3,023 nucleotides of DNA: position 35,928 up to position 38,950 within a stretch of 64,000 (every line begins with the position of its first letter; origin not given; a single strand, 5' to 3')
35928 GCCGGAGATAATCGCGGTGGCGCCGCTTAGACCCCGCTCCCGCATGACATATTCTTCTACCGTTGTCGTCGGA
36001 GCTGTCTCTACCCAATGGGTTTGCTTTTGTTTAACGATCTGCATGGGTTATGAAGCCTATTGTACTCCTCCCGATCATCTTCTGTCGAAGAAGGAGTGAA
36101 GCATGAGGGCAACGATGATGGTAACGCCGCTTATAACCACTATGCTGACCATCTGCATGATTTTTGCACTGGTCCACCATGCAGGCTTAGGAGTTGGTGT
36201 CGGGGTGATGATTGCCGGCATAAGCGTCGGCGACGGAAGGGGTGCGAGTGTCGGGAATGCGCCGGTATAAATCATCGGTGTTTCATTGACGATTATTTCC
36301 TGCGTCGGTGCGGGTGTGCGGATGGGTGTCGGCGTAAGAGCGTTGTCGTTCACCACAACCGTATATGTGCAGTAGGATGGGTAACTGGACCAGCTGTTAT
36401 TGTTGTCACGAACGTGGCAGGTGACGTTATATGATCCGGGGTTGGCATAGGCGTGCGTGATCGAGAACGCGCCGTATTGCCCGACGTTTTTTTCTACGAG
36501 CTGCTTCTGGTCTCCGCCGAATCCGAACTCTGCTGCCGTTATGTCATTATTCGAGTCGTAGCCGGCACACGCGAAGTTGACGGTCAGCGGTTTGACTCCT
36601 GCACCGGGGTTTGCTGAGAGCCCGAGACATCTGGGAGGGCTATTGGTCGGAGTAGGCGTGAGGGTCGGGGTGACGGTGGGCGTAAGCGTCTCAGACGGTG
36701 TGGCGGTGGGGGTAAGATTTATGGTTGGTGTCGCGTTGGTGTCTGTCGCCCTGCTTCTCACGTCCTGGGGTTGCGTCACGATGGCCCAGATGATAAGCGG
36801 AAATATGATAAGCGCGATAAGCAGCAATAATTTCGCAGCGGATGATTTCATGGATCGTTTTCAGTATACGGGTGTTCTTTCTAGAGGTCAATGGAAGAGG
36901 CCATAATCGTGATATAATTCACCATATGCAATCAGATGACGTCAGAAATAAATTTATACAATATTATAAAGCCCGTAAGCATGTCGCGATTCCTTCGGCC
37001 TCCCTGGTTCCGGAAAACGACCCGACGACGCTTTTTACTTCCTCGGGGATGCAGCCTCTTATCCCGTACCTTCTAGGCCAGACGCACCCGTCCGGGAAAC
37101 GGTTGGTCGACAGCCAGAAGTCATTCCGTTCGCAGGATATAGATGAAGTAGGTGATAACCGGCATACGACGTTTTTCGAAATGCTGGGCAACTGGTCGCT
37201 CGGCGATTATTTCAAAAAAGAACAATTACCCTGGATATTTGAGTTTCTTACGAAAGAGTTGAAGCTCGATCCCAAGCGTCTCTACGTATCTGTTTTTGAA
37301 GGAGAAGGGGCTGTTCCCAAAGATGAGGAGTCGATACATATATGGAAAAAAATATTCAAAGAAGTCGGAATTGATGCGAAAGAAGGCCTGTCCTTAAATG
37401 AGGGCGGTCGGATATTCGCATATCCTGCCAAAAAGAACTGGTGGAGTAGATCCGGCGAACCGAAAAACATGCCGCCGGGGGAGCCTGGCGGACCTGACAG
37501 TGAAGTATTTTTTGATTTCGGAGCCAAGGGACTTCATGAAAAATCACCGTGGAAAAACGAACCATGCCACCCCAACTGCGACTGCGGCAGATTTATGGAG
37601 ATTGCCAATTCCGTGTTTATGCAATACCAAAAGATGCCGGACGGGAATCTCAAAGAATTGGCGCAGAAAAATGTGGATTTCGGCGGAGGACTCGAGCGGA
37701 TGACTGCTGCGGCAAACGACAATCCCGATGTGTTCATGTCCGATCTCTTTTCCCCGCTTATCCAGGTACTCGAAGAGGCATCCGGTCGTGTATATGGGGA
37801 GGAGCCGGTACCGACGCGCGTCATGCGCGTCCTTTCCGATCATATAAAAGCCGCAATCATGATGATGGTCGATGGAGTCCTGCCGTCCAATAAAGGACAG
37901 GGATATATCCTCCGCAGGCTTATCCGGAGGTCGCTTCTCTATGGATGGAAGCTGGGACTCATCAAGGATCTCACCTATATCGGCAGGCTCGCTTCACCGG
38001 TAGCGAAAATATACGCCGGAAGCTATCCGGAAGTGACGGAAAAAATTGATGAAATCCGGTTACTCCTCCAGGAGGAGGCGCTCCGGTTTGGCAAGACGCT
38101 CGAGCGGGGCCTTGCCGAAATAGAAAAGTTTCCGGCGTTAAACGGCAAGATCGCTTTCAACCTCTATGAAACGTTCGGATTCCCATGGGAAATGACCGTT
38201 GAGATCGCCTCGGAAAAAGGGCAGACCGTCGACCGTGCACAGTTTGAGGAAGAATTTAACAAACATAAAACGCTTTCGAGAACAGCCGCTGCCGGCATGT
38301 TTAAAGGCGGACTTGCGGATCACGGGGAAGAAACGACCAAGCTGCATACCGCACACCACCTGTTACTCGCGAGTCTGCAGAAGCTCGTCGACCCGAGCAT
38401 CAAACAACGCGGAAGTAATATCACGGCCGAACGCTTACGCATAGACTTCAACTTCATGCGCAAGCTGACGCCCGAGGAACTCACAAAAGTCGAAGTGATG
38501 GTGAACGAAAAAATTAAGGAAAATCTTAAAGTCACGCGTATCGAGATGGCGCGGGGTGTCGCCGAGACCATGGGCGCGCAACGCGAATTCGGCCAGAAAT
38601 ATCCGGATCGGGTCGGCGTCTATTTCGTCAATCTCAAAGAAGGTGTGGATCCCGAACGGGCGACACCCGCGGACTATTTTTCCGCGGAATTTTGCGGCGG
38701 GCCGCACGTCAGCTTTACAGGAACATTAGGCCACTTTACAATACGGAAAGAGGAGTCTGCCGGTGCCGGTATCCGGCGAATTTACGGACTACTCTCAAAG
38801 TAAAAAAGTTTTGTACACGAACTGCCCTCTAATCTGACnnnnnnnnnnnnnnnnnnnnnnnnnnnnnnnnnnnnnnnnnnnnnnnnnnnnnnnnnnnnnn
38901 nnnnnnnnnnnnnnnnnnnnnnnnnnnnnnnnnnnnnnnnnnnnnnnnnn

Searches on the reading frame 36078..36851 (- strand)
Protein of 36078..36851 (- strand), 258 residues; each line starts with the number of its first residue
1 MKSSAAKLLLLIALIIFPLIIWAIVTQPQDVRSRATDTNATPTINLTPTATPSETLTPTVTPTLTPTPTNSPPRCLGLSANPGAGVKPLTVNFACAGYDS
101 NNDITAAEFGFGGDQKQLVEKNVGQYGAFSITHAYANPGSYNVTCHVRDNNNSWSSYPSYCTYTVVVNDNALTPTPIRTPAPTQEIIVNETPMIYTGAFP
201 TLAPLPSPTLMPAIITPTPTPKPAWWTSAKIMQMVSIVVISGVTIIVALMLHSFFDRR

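Call 69: search_protein_families(library=pfam, proteins=[window:36078-36851:-], max_evalue=0.001)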
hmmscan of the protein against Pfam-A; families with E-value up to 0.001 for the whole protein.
window:36078-36851:- (258 aa): 2 families
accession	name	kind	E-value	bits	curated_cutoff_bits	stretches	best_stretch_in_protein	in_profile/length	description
PF00801.26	PKD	-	4.2e-05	23.9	23.5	1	78-153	4-71/80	PKD domain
PF18911.6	PKD_4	-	4.2e-05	23.9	27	1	89-155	18-76/85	PKD domain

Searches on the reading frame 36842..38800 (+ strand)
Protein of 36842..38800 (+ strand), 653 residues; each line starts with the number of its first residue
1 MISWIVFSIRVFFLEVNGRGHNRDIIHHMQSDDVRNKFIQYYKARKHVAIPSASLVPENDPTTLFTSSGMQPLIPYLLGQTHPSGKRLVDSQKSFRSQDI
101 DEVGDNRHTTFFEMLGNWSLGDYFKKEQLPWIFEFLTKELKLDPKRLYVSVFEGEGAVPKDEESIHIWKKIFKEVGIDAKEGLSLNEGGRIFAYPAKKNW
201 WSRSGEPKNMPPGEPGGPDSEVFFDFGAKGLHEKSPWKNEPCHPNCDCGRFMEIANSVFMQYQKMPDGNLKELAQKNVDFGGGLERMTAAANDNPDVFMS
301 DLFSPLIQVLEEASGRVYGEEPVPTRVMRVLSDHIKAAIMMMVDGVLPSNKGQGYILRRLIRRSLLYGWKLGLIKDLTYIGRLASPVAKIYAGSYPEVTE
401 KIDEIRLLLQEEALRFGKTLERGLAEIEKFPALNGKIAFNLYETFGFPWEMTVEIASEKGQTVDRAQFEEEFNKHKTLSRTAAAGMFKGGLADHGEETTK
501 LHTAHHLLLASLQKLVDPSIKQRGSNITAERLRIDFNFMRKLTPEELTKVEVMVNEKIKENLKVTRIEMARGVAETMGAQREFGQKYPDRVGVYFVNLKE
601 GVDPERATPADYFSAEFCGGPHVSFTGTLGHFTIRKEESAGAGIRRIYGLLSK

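Call 9: search_protein_families(library=pfam, proteins=[window:36842-38800:+], max_evalue=0.00001)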
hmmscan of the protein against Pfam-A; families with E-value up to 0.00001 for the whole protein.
window:36842-38800:+ (653 aa): 2 families
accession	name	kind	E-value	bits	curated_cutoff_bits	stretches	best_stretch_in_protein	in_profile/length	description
PF01411.24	tRNA-synt_2c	-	2.8e-115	386.4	30.3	1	33-486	1-435/552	tRNA synthetases class II (A)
PF07973.19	tRNA_SAD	-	2.2e-11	44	24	1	613-648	9-44/44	Threonyl and Alanyl tRNA synthetase second additional domain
